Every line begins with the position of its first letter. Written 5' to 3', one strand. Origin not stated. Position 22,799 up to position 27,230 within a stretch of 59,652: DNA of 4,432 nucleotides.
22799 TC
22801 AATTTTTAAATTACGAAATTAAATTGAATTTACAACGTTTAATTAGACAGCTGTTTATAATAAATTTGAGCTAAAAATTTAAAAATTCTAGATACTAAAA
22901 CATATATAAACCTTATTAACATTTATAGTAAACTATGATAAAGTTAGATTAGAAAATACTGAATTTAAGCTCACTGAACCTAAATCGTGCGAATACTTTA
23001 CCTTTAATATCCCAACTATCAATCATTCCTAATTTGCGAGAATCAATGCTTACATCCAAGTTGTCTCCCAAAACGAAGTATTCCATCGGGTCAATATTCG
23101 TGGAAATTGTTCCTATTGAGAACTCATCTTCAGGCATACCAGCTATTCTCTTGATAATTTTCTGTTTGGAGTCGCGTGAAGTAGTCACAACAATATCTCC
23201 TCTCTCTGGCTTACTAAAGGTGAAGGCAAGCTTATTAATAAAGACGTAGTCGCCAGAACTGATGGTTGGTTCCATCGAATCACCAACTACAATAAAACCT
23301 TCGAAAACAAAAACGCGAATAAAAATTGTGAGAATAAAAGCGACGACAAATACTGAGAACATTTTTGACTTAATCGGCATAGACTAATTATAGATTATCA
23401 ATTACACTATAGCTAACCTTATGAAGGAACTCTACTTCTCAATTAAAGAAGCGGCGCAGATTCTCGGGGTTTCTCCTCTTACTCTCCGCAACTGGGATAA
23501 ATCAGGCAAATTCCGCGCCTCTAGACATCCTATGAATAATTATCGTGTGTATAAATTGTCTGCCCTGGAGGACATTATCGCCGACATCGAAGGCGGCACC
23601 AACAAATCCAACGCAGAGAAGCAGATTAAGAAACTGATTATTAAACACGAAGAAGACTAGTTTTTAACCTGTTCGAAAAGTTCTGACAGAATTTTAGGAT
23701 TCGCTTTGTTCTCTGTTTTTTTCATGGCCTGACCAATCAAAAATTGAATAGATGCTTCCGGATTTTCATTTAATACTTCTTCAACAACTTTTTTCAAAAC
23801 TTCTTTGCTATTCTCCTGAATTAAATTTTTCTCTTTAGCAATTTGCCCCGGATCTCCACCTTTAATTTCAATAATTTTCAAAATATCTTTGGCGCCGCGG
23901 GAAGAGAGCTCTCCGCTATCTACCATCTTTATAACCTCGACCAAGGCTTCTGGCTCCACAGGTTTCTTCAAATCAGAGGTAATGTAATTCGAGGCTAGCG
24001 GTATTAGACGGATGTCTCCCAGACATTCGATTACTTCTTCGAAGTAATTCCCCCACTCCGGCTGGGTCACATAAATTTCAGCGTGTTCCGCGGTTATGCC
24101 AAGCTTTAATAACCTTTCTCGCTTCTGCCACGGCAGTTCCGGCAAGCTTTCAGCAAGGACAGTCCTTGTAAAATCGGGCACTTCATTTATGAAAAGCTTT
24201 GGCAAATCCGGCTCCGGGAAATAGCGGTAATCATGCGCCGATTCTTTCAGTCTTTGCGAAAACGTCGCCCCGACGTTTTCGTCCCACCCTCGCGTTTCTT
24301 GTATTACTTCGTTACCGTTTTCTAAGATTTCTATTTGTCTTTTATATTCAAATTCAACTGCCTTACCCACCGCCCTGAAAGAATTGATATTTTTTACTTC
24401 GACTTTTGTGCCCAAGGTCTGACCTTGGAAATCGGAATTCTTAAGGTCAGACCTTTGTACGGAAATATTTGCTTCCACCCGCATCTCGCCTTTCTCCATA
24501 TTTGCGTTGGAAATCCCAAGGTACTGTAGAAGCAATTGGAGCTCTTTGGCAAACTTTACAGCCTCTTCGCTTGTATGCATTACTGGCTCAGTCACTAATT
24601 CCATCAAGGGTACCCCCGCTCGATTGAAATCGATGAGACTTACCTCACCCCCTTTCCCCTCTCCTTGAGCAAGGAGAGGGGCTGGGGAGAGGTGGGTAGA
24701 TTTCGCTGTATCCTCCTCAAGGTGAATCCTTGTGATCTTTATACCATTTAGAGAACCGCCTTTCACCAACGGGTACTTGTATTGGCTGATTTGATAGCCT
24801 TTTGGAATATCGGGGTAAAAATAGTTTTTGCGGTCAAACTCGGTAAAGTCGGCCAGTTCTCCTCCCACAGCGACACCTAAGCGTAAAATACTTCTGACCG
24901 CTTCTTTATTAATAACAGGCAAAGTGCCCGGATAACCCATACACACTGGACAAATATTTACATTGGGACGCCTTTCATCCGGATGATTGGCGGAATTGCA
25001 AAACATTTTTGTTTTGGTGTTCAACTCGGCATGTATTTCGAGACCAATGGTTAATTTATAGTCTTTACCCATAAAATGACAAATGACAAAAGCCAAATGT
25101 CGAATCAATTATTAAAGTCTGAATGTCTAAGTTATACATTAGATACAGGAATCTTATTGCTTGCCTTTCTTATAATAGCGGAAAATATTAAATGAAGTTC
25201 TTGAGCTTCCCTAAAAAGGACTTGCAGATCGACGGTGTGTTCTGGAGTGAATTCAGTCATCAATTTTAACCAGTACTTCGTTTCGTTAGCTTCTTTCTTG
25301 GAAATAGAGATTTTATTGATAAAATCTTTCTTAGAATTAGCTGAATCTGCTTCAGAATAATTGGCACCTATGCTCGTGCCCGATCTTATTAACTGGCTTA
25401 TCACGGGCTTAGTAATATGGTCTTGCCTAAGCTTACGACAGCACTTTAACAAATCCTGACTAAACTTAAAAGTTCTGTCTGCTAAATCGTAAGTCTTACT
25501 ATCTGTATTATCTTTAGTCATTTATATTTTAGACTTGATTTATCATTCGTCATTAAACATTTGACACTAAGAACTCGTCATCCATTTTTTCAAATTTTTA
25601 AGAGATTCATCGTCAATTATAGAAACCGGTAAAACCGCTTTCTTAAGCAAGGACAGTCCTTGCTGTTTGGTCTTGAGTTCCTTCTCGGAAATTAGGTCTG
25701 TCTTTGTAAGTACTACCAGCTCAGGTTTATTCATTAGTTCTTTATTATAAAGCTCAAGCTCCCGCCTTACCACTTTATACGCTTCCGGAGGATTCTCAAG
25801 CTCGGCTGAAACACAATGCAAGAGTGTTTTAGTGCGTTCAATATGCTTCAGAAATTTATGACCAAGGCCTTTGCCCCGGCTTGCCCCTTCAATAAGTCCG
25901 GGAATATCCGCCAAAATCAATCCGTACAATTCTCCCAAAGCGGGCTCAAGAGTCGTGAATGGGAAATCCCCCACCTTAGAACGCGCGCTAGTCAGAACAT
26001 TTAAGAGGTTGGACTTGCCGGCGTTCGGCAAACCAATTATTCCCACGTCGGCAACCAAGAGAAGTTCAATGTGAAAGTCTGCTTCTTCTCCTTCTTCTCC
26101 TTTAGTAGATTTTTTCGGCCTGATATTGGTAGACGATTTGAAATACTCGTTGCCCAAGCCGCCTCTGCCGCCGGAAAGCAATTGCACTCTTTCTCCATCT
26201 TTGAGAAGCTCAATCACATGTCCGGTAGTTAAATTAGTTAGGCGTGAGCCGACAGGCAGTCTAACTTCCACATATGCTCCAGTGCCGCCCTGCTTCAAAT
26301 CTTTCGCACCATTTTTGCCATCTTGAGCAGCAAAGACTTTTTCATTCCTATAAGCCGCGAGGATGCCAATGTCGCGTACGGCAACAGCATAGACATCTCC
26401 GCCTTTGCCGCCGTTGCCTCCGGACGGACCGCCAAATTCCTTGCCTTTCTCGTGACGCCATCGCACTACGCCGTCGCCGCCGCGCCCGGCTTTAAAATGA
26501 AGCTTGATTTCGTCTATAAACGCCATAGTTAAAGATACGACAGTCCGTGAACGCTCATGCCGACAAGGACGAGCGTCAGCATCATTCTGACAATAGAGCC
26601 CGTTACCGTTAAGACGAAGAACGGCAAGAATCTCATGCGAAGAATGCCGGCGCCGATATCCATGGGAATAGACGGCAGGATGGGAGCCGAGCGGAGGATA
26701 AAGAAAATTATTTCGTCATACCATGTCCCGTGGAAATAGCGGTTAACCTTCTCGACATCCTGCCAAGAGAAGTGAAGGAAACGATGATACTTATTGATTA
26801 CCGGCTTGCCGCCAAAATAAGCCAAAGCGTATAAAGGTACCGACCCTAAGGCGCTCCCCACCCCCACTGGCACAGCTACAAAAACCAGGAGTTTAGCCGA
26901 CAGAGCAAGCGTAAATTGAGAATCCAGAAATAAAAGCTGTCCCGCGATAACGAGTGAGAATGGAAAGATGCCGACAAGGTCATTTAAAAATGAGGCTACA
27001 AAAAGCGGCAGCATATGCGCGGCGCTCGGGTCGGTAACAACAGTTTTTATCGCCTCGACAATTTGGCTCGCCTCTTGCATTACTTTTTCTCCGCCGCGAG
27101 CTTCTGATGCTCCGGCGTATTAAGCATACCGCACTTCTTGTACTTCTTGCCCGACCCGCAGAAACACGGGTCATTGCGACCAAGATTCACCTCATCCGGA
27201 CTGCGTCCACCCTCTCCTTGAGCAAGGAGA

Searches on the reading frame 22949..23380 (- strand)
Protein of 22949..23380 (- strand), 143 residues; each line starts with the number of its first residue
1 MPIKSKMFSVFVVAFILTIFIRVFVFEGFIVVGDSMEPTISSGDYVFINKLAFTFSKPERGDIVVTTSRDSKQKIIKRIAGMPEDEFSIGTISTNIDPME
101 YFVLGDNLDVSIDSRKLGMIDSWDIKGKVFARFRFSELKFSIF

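Call 68: search_protein_families(library=pfam, proteins=[window:22949-23380:-], max_evalue=0.0001)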
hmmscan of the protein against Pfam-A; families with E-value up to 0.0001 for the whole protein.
window:22949-23380:- (143 aa): 2 families
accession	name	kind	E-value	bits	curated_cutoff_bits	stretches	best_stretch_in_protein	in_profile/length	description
PF10502.14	Peptidase_S26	-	1.4e-29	103.7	22.9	2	7-86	4-84/168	Signal peptidase, peptidase S26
PF00717.28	Peptidase_S24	-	3.5e-08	33.6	23.3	1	31-95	40-97/116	Peptidase S24-like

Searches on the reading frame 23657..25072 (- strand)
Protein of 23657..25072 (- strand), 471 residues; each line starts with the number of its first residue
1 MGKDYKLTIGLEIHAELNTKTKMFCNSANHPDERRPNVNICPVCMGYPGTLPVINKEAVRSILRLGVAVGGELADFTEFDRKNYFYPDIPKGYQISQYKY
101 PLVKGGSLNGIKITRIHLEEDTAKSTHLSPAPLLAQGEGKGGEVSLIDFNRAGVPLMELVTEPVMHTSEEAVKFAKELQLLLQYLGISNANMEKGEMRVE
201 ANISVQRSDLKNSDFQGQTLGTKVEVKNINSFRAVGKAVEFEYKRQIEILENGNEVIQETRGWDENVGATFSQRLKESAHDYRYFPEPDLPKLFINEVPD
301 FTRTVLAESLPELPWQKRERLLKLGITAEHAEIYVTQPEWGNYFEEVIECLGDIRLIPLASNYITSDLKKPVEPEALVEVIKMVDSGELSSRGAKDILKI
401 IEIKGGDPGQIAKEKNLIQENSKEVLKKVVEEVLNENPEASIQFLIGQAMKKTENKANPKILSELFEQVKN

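Call 17: search_solved_structures(query=window:23657-25072:-, show_alignments=2)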
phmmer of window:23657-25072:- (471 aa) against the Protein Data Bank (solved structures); distinct sequences matched with E-value up to 0.001: 8.
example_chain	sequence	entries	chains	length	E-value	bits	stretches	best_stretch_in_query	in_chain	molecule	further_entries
3h0l_B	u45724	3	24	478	2e-100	340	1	1-468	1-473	Aspartyl/glutamyl-tRNA(Asn/Gln) amidotransferase subunit B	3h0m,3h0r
3al0_B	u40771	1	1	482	6.4e-95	321.8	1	5-468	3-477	Aspartyl/glutamyl-tRNA(Asn/Gln) amidotransferase subunit B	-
3kfu_F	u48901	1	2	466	1.2e-91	311.1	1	5-408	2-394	Aspartyl/glutamyl-tRNA(Asn/Gln) amidotransferase subunit B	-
2df4_B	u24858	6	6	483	8.6e-91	308.2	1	5-468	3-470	Aspartyl/glutamyl-tRNA(Asn/Gln) amidotransferase subunit B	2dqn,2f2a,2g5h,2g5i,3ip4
4wj3_B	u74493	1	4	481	4.8e-77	262.9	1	5-373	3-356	Aspartyl/glutamyl-tRNA(Asn/Gln) amidotransferase subunit B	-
4n0h_B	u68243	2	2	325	4.4e-50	174.1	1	4-314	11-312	Glutamyl-tRNA(Gln) amidotransferase subunit B, mitochondrial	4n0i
2d6f_C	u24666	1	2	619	7e-14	54.7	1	275-466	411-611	Glutamyl-tRNA(Gln) amidotransferase subunit E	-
1zq1_C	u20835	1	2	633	1.8e-09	40.2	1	280-466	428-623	Glutamyl-tRNA(Gln) amidotransferase subunit E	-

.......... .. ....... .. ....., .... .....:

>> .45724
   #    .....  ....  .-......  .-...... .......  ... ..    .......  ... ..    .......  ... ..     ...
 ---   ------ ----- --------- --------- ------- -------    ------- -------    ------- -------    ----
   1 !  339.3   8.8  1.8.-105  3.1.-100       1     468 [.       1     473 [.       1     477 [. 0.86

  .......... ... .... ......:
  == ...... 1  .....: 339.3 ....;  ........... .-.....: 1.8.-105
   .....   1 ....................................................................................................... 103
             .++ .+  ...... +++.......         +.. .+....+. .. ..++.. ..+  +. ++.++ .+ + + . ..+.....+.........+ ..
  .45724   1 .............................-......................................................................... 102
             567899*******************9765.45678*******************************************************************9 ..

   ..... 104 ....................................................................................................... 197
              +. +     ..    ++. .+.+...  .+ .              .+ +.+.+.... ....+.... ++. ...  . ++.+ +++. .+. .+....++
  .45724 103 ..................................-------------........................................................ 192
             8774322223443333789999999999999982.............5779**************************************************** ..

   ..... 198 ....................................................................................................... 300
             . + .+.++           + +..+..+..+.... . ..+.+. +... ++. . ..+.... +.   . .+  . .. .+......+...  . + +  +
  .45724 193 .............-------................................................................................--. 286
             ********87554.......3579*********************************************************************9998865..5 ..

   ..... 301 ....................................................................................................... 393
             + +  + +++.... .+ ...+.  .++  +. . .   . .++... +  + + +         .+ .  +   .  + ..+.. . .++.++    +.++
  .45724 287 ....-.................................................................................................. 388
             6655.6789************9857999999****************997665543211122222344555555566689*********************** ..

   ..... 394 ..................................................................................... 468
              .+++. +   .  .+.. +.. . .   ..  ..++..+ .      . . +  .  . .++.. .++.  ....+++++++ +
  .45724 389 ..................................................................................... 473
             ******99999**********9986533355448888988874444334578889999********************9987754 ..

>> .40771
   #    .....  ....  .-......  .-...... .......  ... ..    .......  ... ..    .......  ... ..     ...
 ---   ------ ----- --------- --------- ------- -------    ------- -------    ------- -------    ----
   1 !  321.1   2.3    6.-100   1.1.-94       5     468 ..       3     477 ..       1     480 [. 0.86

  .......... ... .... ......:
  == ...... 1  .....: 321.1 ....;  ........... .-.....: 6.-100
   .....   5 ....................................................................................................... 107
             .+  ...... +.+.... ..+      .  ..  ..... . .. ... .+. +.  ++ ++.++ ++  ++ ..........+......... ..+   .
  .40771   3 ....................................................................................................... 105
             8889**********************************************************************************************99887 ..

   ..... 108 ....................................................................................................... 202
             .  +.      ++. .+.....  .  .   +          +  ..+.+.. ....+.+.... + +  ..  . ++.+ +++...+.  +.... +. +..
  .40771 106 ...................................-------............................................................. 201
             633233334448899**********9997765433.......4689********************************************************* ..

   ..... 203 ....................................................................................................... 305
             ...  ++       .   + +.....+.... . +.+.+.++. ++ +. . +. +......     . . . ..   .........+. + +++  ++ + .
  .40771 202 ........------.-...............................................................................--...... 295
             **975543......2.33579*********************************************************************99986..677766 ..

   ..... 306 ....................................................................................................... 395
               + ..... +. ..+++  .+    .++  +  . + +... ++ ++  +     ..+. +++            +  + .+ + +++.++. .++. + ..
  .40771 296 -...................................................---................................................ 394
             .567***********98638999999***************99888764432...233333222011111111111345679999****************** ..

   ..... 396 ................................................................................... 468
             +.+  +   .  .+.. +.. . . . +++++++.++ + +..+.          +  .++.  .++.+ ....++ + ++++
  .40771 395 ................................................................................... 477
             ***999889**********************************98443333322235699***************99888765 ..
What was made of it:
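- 24641..24698 (-): Element copy in gatB (the element proper is 24642-24693). All four blocks are one C/G longer, and a 6-nt spacer (GAAAGG) replaces the mini-hairpin. Both strands can form a triplex. It falls in a 13-residue gap relative to solved GatB structures (call 17).
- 23657..25072 (-): Host gene gatB (471 aa). E = 2e-100 to solved GatB structures (call 17).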

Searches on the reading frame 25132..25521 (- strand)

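Call 68: search_protein_families(library=pfam, proteins=[window:25132-25521:-], max_evalue=0.0001)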
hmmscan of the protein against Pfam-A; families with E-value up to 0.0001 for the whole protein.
window:25132-25521:- (129 aa): 1 family
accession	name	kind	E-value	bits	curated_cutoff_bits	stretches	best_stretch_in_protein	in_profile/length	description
PF05635.17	23S_rRNA_IVP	-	4.7e-17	62.6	33.8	1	12-109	4-100/106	23S rRNA-intervening sequence protein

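Call 70: search_protein_families(library=ncbifam, proteins=[window:25132-25521:-], max_evalue=0.01)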
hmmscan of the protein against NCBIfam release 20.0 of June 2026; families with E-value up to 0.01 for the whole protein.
window:25132-25521:- (129 aa): 3 families
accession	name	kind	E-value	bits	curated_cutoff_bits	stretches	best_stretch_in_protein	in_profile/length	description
TIGR02436.1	TIGR02436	subfamily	1.6e-23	83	24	1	15-120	3-108/109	four helix bundle protein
NF008912.0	PRK12275.1-6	subfamily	4e-06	26.9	124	1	15-123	10-114/117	hypothetical protein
NF008911.0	PRK12275.1-2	subfamily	1e-05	26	137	1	15-122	11-117/118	hypothetical protein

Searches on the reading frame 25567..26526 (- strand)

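Call 68: search_protein_families(library=pfam, proteins=[window:25567-26526:-], max_evalue=0.0001)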
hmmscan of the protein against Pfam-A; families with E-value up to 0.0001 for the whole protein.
window:25567-26526:- (319 aa): 3 families
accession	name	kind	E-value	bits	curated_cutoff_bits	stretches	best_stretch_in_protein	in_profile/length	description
PF01018.28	GTP1_OBG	-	4.6e-41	140.5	27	1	4-155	1-153/155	GTP1/OBG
PF01926.29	MMR_HSR1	-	1.7e-24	86.6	21.9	1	160-275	1-113/113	50S ribosome-binding GTPase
PF02421.24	FeoB_N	-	2.9e-10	40.3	27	1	161-314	3-154/156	Ferrous iron transport protein B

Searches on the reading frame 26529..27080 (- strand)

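Call 68: search_protein_families(library=pfam, proteins=[window:26529-27080:-], max_evalue=0.0001)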
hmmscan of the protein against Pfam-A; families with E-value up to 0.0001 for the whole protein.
window:26529-27080:- (183 aa): 1 family
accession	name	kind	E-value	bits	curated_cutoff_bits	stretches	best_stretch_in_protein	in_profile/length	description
PF09335.16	VTT_dom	-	1.8e-11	45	33.9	1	65-172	16-120/123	VTT domain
